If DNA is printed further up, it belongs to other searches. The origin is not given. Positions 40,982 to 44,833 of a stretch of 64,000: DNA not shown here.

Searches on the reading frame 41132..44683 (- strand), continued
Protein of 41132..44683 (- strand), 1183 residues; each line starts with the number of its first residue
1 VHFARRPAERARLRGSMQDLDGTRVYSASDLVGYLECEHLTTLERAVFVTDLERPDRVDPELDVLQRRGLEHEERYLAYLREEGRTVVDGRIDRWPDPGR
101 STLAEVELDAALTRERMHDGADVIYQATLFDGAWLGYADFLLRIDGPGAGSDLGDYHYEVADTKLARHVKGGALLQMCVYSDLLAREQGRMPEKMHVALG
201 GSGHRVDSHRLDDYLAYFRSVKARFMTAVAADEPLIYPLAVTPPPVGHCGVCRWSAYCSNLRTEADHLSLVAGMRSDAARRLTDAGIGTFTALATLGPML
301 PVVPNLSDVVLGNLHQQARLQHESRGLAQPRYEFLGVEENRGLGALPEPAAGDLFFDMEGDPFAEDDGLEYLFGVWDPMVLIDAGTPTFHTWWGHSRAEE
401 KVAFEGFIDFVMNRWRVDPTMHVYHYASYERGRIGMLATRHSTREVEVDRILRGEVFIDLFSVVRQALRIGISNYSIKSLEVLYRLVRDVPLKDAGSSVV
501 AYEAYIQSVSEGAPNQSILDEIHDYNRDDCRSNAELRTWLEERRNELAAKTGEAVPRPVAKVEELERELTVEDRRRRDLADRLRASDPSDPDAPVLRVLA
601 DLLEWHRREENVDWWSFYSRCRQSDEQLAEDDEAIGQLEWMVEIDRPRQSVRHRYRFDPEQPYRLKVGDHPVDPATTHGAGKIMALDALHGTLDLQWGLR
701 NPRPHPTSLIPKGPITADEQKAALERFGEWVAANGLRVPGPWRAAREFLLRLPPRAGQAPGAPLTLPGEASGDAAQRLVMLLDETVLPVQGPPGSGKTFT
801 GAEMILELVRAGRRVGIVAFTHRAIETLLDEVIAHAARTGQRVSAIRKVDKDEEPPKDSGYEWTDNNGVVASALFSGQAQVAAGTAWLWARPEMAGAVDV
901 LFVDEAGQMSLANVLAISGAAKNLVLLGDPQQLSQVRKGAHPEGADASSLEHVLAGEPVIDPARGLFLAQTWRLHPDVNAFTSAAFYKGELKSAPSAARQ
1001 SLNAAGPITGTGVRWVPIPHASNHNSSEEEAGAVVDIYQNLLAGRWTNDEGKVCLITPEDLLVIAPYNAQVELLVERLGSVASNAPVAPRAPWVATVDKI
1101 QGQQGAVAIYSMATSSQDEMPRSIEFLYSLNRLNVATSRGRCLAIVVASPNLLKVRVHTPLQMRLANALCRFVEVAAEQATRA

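Call 50: get_annotated_region(hit=H16, flank=9000)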
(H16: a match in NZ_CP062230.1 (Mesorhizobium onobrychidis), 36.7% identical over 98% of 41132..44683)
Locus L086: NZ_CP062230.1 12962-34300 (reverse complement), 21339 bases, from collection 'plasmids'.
description: Mesorhizobium onobrychidis strain OM4 plasmid pOM4, complete sequence
organism: Mesorhizobium onobrychidis (NCBI taxid 2775404)
taxonomy: Bacteria; Pseudomonadota; Alphaproteobacteria; Hyphomicrobiales; Phyllobacteriaceae; Mesorhizobium; Mesorhizobium onobrychidis
host: -; source: Sainfoin,pure bacterial culture,Nodule tissue; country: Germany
typing (MOB-suite, as given by PLSDB): non-mobilizable; mating-pair formation MPF_T
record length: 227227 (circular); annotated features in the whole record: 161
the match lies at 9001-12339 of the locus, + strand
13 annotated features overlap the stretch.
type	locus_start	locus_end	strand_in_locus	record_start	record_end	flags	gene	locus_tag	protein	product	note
CDS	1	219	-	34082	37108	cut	-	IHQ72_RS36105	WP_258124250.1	ATP-binding protein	-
CDS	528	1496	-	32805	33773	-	-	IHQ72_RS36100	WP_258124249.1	DUF4007 family protein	-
CDS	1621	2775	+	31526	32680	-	-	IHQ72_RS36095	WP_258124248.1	cysteine desulfurase family protein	-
CDS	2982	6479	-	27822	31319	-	-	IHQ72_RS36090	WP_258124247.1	AAA family ATPase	-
CDS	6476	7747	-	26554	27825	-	-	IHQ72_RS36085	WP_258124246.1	DNA repair exonuclease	-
CDS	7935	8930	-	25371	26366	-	-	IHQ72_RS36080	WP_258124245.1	WYL domain-containing protein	-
CDS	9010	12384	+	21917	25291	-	-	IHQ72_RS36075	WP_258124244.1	TM0106 family RecB-like putative nuclease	-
CDS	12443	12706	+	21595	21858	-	-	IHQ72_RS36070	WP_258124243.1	DUF4258 domain-containing protein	-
CDS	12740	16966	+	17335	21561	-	-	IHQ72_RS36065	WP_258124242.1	hypothetical protein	-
CDS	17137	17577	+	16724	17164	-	-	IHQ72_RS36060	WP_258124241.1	hypothetical protein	-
CDS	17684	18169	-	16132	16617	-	-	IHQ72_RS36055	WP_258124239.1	hypothetical protein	-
CDS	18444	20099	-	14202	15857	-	-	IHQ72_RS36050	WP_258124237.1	acetolactate synthase large subunit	-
CDS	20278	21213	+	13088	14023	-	-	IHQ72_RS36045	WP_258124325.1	DUF5996 family protein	-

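Call 51: get_annotated_region(hit=H42, flank=9000)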
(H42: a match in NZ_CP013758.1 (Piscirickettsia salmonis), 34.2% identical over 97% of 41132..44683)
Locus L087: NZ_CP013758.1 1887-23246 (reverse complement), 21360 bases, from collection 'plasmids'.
description: Piscirickettsia salmonis strain AY6492A plasmid p1PS1, complete sequence
organism: Piscirickettsia salmonis (NCBI taxid 1238)
taxonomy: Bacteria; Pseudomonadota; Gammaproteobacteria; Thiotrichales; Piscirickettsiaceae; Piscirickettsia; Piscirickettsia salmonis
host: -; source: Salmo salar,liver; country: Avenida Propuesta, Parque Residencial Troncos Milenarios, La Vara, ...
typing (MOB-suite, as given by PLSDB): mobilizable; relaxase MOBF
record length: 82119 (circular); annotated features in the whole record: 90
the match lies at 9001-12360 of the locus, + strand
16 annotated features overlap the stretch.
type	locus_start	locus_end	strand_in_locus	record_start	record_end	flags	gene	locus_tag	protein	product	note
CDS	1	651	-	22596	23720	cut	-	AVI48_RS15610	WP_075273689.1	hypothetical protein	-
CDS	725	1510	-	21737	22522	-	-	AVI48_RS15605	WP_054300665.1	class I SAM-dependent methyltransferase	-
CDS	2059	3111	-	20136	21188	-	-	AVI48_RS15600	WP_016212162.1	hypothetical protein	-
CDS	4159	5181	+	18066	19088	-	-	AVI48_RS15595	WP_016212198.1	AAA family ATPase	-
CDS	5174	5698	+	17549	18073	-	-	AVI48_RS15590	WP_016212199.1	hypothetical protein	-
CDS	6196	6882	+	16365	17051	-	-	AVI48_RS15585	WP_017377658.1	Fic family protein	-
CDS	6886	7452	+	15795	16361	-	-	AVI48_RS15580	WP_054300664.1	recombinase family protein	GO:0006310 - DNA recombination [Evidence IEA]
CDS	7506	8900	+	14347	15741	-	-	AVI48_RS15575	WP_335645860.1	DEAD/DEAH box helicase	-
CDS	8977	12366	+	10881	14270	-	-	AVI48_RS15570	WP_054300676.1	TM0106 family RecB-like putative nuclease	-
CDS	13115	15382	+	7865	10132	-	-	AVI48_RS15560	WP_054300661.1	hypothetical protein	-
CDS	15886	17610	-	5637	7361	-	-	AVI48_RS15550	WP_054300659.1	ATP-binding protein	-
CDS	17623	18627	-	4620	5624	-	-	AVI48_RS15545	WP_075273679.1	SIR2 family protein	-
CDS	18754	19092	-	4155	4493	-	-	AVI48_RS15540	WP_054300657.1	hypothetical protein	-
CDS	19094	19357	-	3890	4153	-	-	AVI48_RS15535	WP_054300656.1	hypothetical protein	-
CDS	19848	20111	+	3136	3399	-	-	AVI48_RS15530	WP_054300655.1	RNA-binding protein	-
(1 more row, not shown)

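Call 52: get_annotated_region(hit=H45, flank=9000)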
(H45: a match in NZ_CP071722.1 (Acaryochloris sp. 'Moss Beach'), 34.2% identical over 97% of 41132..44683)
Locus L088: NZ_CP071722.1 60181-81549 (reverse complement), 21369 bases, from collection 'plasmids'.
description: Acaryochloris sp. 'Moss Beach' plasmid pMB05, complete sequence
organism: Acaryochloris sp. 'Moss Beach' (NCBI taxid 2740837)
taxonomy: Bacteria; Cyanobacteriota; Cyanophyceae; Acaryochloridales; Acaryochloridaceae; Acaryochloris; Acaryochloris sp. 'Moss Beach'
host: -; source: culture,intertidal zone; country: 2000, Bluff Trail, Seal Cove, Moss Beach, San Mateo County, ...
typing (MOB-suite, as given by PLSDB): non-mobilizable
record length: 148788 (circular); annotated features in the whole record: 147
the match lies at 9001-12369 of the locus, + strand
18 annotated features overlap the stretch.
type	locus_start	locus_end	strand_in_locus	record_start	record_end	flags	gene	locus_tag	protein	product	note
CDS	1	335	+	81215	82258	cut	-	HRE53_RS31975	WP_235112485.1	PDDEXK nuclease domain-containing protein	-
CDS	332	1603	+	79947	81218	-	-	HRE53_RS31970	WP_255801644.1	restriction endonuclease subunit S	GO:0006304 - DNA modification [Evidence IEA]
CDS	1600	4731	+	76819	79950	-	-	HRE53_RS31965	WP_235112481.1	HsdR family type I site-specific deoxyribonuclease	GO:0009307 - DNA restriction-modification system [Evidence IEA]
CDS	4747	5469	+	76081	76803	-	-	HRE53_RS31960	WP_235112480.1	SprT family zinc-dependent metalloprotease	GO:0006508 - proteolysis [Evidence IEA]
CDS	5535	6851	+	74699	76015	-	-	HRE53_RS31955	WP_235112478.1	McrC family protein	-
CDS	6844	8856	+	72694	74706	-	-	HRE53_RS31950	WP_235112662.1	AAA family ATPase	-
CDS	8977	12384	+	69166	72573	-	-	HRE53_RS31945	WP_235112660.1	TM0106 family RecB-like putative nuclease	-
CDS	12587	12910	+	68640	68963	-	-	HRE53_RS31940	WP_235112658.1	hypothetical protein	-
CDS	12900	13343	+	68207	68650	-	-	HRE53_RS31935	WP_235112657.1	type II toxin-antitoxin system YhaV family toxin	-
CDS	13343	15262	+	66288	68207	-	-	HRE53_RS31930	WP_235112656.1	tyrosine-type recombinase/integrase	GO:0015074 - DNA integration [Evidence IEA]; GO:0006310 - DNA recombination [Evidence IEA]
CDS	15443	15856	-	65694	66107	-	tnpA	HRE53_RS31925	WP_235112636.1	IS200/IS605 family transposase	-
CDS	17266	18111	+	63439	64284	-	-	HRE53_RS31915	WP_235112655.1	competence protein CoiA family protein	-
CDS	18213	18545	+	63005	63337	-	-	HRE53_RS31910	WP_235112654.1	hypothetical protein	-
CDS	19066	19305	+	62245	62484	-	-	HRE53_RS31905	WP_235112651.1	hypothetical protein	-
CDS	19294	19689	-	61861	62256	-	-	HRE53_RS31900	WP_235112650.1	hypothetical protein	-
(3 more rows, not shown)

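Call 64: predict_structure(alignment_id=A2)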
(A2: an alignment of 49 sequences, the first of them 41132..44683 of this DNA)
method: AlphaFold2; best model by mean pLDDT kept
length: 1183 residues; sequences in the alignment: 49
mean_pLDDT: 89.5   pTM: 0.86
mean pLDDT of the five models: 89.5, 87.8, 86.6, 86.1, 84.1
residues with pLDDT >= 90: 757; 70-90: 377; 50-70: 35; < 50: 14
segments of 3 or more residues with pLDDT < 50: 1-13
pLDDT, mean of each block of 10 residues (from residue 1): 32 66 89 87 89 80 80 90 94 66 89 97 96 93 93 97 86 95 96 91 82 95 93 85 66 82 90 85 92 93 82 94 94 89 91 95 77 95 92 93 96 92 91 86 86 88 93 91 89 83 87 92 94 96 95 86 62 90 90 93 89 86 85 91 93 92 89 91 93 93 89 87 96 94 95 91 92 95 96 90 97 95 89 94 94 78 94 96 95 96 87 95 94 71 84 90 94 94 92 94 91 96 91 96 95 95 94 95 93 89 90 89 81 87 96 91 93 95 85
secondary structure, 60 per line:
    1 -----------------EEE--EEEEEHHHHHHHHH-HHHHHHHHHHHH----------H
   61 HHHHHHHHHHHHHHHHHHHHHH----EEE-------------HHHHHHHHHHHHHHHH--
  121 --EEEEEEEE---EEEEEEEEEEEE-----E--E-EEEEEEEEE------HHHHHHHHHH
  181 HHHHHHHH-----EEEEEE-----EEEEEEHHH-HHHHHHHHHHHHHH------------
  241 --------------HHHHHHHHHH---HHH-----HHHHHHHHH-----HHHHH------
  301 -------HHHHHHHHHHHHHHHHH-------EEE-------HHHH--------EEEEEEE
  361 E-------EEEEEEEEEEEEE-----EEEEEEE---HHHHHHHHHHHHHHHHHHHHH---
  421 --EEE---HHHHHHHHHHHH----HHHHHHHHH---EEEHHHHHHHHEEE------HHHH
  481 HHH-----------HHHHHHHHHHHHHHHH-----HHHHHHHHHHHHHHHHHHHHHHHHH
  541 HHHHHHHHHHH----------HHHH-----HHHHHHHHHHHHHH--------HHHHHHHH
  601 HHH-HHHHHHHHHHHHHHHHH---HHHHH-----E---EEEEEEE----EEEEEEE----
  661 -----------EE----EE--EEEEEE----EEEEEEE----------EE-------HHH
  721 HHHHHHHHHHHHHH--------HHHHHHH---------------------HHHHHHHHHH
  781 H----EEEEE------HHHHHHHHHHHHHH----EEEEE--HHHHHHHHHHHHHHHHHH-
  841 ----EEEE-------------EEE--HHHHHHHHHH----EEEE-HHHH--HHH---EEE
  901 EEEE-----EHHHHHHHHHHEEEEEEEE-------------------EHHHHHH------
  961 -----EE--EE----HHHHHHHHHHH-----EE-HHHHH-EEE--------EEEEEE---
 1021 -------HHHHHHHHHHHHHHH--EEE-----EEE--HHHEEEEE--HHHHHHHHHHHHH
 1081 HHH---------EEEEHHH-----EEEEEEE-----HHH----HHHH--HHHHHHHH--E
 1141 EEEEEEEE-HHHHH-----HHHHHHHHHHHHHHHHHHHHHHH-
elements in order (helices of 4 or more, strands of 3 or more residues): E18-20 E23-27 H28-36 H38-49 H60-82 E87-89 H103-118 E123-130 E134-145 E156-164 H171-188 E194-199 E205-210 H215-228 H255-264 H276-284 H290-294 H308-324 E332-334 H342-345 E354-361 E369-381 E387-393 H397-417 E423-425 H429-440 H445-453 E457-459 H460-467 E468-470 H477-483 H495-510 H516-551 H562-565 H571-584 H593-603 H605-621 H625-629 E639-645 E650-656 E682-687 E692-698 H718-734 H743-749 H771-781 E786-790 H797-810 E815-819 H822-839 E845-848 E862-864 H867-876 E881-884 H886-889 E898-904 H911-920 E921-928 H949-954 H976-986 H995-999 E1001-1003 E1012-1017 H1028-1042 E1045-1047 E1053-1055 E1061-1065 H1068-1083 E1093-1096 E1105-1111 H1124-1127 H1130-1137 E1140-1148 H1150-1154 H1160-1182

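Call 86: search_protein_families(library=pfam, alignment_id=A3, max_evalue=0.00001)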
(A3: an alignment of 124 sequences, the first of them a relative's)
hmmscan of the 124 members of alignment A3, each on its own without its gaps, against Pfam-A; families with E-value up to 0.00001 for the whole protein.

A. member 1, L007:1092-2129:- (345 aa): 3 families
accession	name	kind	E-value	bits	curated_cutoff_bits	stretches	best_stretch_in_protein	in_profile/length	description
PF13602.12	ADH_zinc_N_2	-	9.4e-26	91.8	27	1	189-321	1-134/134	Zinc-binding dehydrogenase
PF00107.32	ADH_zinc_N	-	1.3e-16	61.1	31.8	1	158-241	1-92/129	Zinc-binding dehydrogenase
PF08240.17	ADH_N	-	9.5e-15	55.2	23.5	1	26-116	1-103/104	Alcohol dehydrogenase GroES-like domain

B. families by the number of members that match (of 124 scanned): 167 families (the first 25 are shown)
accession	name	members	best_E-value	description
PF00378.25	ECH_1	3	3.9e-43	Enoyl-CoA hydratase/isomerase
PF08240.17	ADH_N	3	3.9e-28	Alcohol dehydrogenase GroES-like domain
PF16113.10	ECH_2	3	8.5e-25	Enoyl-CoA hydratase/isomerase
PF00702.32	Hydrolase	3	2.1e-20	haloacid dehalogenase-like hydrolase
PF00107.32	ADH_zinc_N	3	2.9e-18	Zinc-binding dehydrogenase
PF02518.31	HATPase_c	3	2.4e-11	Histidine kinase-, DNA gyrase B-, and HSP90-like ATPase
PF14018.11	DUF4234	3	1.3e-09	Domain of unknown function (DUF4234)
PF09126.16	NaeI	2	1.3e-101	Restriction endonuclease NaeI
PF21686.3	LigD_Prim-Pol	2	1.1e-85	LigD, primase-polymerase domain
PF00122.25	E1-E2_ATPase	2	1.3e-41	E1-E2 ATPase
PF07228.17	SpoIIE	2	2.4e-41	Stage II sporulation protein E (SpoIIE)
PF13298.12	LigD_N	2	1e-39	DNA Ligase D 3'-phosphoesterase domain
PF14691.11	Fer4_20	2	8.5e-36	Dihydroprymidine dehydrogenase domain II, 4Fe-4S cluster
PF01068.26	DNA_ligase_A_M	2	1.7e-35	ATP dependent DNA ligase domain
PF07992.20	Pyr_redox_2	2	5.1e-34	Pyridine nucleotide-disulphide oxidoreductase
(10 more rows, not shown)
